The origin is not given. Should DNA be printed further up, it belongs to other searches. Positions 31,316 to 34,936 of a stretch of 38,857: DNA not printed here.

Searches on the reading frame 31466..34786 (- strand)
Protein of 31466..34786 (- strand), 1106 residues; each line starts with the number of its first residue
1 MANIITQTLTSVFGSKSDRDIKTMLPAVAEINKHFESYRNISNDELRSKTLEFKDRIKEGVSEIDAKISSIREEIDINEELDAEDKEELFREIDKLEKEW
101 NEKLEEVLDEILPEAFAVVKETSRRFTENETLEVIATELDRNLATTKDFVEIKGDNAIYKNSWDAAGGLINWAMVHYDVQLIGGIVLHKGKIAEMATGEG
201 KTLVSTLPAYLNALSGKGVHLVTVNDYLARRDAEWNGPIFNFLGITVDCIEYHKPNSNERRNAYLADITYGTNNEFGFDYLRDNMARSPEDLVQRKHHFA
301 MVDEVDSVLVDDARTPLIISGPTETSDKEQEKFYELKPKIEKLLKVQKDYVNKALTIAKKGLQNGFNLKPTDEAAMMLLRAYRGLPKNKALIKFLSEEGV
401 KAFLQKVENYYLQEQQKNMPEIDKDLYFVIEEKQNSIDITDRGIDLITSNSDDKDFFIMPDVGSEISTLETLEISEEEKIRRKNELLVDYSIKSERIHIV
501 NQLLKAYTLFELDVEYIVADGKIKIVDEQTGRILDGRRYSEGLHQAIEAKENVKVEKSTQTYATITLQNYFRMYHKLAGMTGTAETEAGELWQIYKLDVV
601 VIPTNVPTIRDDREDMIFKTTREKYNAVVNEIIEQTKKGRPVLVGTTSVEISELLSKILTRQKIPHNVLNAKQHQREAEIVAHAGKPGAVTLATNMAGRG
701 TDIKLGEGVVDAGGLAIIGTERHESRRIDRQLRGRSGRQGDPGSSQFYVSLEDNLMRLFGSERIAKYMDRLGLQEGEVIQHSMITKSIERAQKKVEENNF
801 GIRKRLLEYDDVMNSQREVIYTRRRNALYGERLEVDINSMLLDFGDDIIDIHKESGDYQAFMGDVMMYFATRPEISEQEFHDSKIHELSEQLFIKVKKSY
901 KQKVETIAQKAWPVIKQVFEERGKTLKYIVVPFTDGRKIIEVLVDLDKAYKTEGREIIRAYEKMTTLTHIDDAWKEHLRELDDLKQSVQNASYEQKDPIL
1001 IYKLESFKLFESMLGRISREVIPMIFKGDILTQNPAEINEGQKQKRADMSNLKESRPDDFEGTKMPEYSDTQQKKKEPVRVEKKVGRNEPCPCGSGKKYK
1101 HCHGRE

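Call 29: find_encoding_contigs(protein=window:31466-34786:-, flank=10000, max_places=4)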
Protein window:31466-34786:- (1106 aa): no gene with exactly this product is on record in the collection.

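Call 48: find_homologous_proteins(query=window:31466-34786:-, max_evalue=1e-100)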
Query window:31466-34786:- (1106 aa): 8000 proteins with E <= 1e-100 among 8000 candidates; the best 120 are listed.
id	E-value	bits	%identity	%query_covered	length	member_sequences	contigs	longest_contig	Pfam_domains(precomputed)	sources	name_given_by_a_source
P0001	0.0e+0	2461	100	100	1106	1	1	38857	PF07517.21,PF07516.19,PF21090.4,PF02810.22,PF00271.38,PF01043.27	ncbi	-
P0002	0.0e+0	1971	78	100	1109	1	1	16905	PF07517.21,PF07516.19,PF21090.4,PF02810.22,PF01043.27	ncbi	-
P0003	0.0e+0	1968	78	100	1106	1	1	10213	PF07517.21,PF07516.19,PF21090.4,PF02810.22,PF01043.27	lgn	-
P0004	0.0e+0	1877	75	99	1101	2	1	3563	PF07517.21,PF07516.19,PF21090.4,PF02810.22,PF00271.38,PF01043.27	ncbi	-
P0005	0.0e+0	1864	74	100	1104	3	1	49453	PF07517.21,PF07516.19,PF21090.4,PF02810.22,PF01043.27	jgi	jgi:preprotein translocase subunit SecA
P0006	0.0e+0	1839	72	100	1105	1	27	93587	PF07517.21,PF07516.19,PF21090.4,PF02810.22,PF00271.38,PF01043.27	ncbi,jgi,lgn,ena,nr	ncbi:MAG: preprotein translocase subunit SecA [Bacteroidetes bacterium]|jgi:preprotein translocase s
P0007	0.0e+0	1837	72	100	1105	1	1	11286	PF07517.21,PF07516.19,PF21090.4,PF02810.22,PF00271.38,PF01043.27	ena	-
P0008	0.0e+0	1835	73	100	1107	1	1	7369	PF07517.21,PF07516.19,PF21090.4,PF02810.22,PF00271.38,PF01043.27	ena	-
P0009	0.0e+0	1832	73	100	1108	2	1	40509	PF07517.21,PF07516.19,PF21090.4,PF02810.22,PF01043.27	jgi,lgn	-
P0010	0.0e+0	1832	73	100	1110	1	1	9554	PF07517.21,PF07516.19,PF21090.4,PF02810.22,PF00271.38,PF01043.27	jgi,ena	-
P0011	0.0e+0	1828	73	100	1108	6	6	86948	PF07517.21,PF07516.19,PF21090.4,PF02810.22,PF00271.38,PF01043.27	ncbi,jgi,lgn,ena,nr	ncbi:MAG TPA: preprotein translocase subunit SecA [Bacteroidia bacterium]|nr:preprotein translocase 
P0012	0.0e+0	1811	72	100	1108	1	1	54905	PF07517.21,PF07516.19,PF21090.4,PF02810.22,PF00271.38,PF01043.27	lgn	-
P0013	0.0e+0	1809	72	100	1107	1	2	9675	PF07517.21,PF07516.19,PF21090.4,PF02810.22,PF01043.27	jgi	jgi:preprotein translocase subunit SecA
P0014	0.0e+0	1797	71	100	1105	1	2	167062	PF07517.21,PF07516.19,PF21090.4,PF02810.22,PF01043.27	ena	-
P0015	0.0e+0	1793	71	100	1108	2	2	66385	PF07517.21,PF07516.19,PF21090.4,PF02810.22,PF00271.38,PF01043.27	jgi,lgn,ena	-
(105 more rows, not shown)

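Call 49: find_encoding_contigs(protein=P0002, flank=9000, max_places=2)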
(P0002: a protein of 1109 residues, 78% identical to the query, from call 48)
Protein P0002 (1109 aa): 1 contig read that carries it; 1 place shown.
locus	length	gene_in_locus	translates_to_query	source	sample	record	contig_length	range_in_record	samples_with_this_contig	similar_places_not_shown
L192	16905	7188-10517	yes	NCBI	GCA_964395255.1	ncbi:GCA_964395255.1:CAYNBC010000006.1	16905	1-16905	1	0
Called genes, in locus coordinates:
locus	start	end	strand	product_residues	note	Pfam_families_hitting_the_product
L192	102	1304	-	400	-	PF00926:DHBP_synthase, PF00925:GTP_cyclohydro2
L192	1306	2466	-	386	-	PF13506:Glyco_transf_21, PF00535:Glycos_transf_2, PF13641:Glyco_tranf_2_3, PF13632:Glyco_trans_2_3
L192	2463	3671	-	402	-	PF13439:Glyco_transf_4, PF13692:Glyco_trans_1_4, PF00534:Glycos_transf_1, PF13524:Glyco_trans_1_2 (weak)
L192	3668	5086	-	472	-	PF03739:LptF_LptG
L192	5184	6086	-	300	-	PF02543:Carbam_trans_N, PF16861:Carbam_trans_C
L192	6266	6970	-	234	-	-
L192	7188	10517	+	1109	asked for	PF07517:SecA_DEAD, PF01043:SecA_PP_bind, PF21090:P-loop_SecA, PF07516:SecA_SW, PF02810:SEC-C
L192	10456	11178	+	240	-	PF01791:DeoC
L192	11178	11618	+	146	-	PF05036:SPOR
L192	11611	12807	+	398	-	PF01546:Peptidase_M20, PF07687:M20_dimer (weak)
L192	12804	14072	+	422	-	-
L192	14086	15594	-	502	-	PF00939:Na_sulph_symp, PF03600:CitMHS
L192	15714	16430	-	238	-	-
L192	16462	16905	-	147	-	?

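Call 50: find_encoding_contigs(protein=P0005, flank=9000, max_places=2)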
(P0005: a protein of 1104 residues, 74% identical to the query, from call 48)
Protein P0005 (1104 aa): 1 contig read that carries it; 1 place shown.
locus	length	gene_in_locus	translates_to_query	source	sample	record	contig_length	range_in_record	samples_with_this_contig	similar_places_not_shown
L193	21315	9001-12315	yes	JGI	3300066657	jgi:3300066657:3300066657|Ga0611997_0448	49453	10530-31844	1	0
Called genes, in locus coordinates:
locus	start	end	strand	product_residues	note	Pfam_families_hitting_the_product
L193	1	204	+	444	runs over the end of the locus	PF02844:GARS_N, PF01071:GARS_A, PF02655:ATP-grasp_3 (weak), PF02786:CPSase_L_D2, PF07478:Dala_Dala_lig_C (weak), PF02843:GARS_C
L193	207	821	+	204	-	PF04367:DUF502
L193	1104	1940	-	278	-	-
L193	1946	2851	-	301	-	PF21601:GldM_2nd (weak)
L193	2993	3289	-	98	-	-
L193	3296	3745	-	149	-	-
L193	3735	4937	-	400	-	PF00926:DHBP_synthase, PF00925:GTP_cyclohydro2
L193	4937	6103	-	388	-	PF13506:Glyco_transf_21, PF00535:Glycos_transf_2, PF13641:Glyco_tranf_2_3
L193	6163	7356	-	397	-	PF00534:Glycos_transf_1, PF13692:Glyco_trans_1_4, PF13524:Glyco_trans_1_2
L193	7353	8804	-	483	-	PF03739:LptF_LptG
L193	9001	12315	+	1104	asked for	PF07517:SecA_DEAD, PF01043:SecA_PP_bind, PF21090:P-loop_SecA, PF07516:SecA_SW, PF02810:SEC-C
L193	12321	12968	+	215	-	PF01791:DeoC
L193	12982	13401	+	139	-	PF05036:SPOR (weak)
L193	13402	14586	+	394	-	PF01546:Peptidase_M20, PF07687:M20_dimer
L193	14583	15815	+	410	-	PF05572:Peptidase_M43, PF18962:Por_Secre_tail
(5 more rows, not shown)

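Call 51: find_encoding_contigs(protein=P0003, flank=9000, max_places=2)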
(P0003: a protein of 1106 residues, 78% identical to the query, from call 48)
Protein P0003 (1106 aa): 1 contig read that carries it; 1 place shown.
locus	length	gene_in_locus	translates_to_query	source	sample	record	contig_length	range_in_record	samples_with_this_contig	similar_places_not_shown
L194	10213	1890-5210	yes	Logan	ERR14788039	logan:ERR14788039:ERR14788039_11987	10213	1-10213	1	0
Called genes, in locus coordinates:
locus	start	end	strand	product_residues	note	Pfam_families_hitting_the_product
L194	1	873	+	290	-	?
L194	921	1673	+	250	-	PF03734:YkuD (weak)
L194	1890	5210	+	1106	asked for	PF07517:SecA_DEAD, PF01043:SecA_PP_bind, PF21090:P-loop_SecA, PF07516:SecA_SW, PF02810:SEC-C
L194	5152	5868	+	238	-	PF01791:DeoC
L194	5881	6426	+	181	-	-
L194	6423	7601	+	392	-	PF01546:Peptidase_M20, PF07687:M20_dimer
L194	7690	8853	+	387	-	PF05572:Peptidase_M43, PF18962:Por_Secre_tail (weak)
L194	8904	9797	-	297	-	PF01048:PNP_UDP_1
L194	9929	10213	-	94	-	?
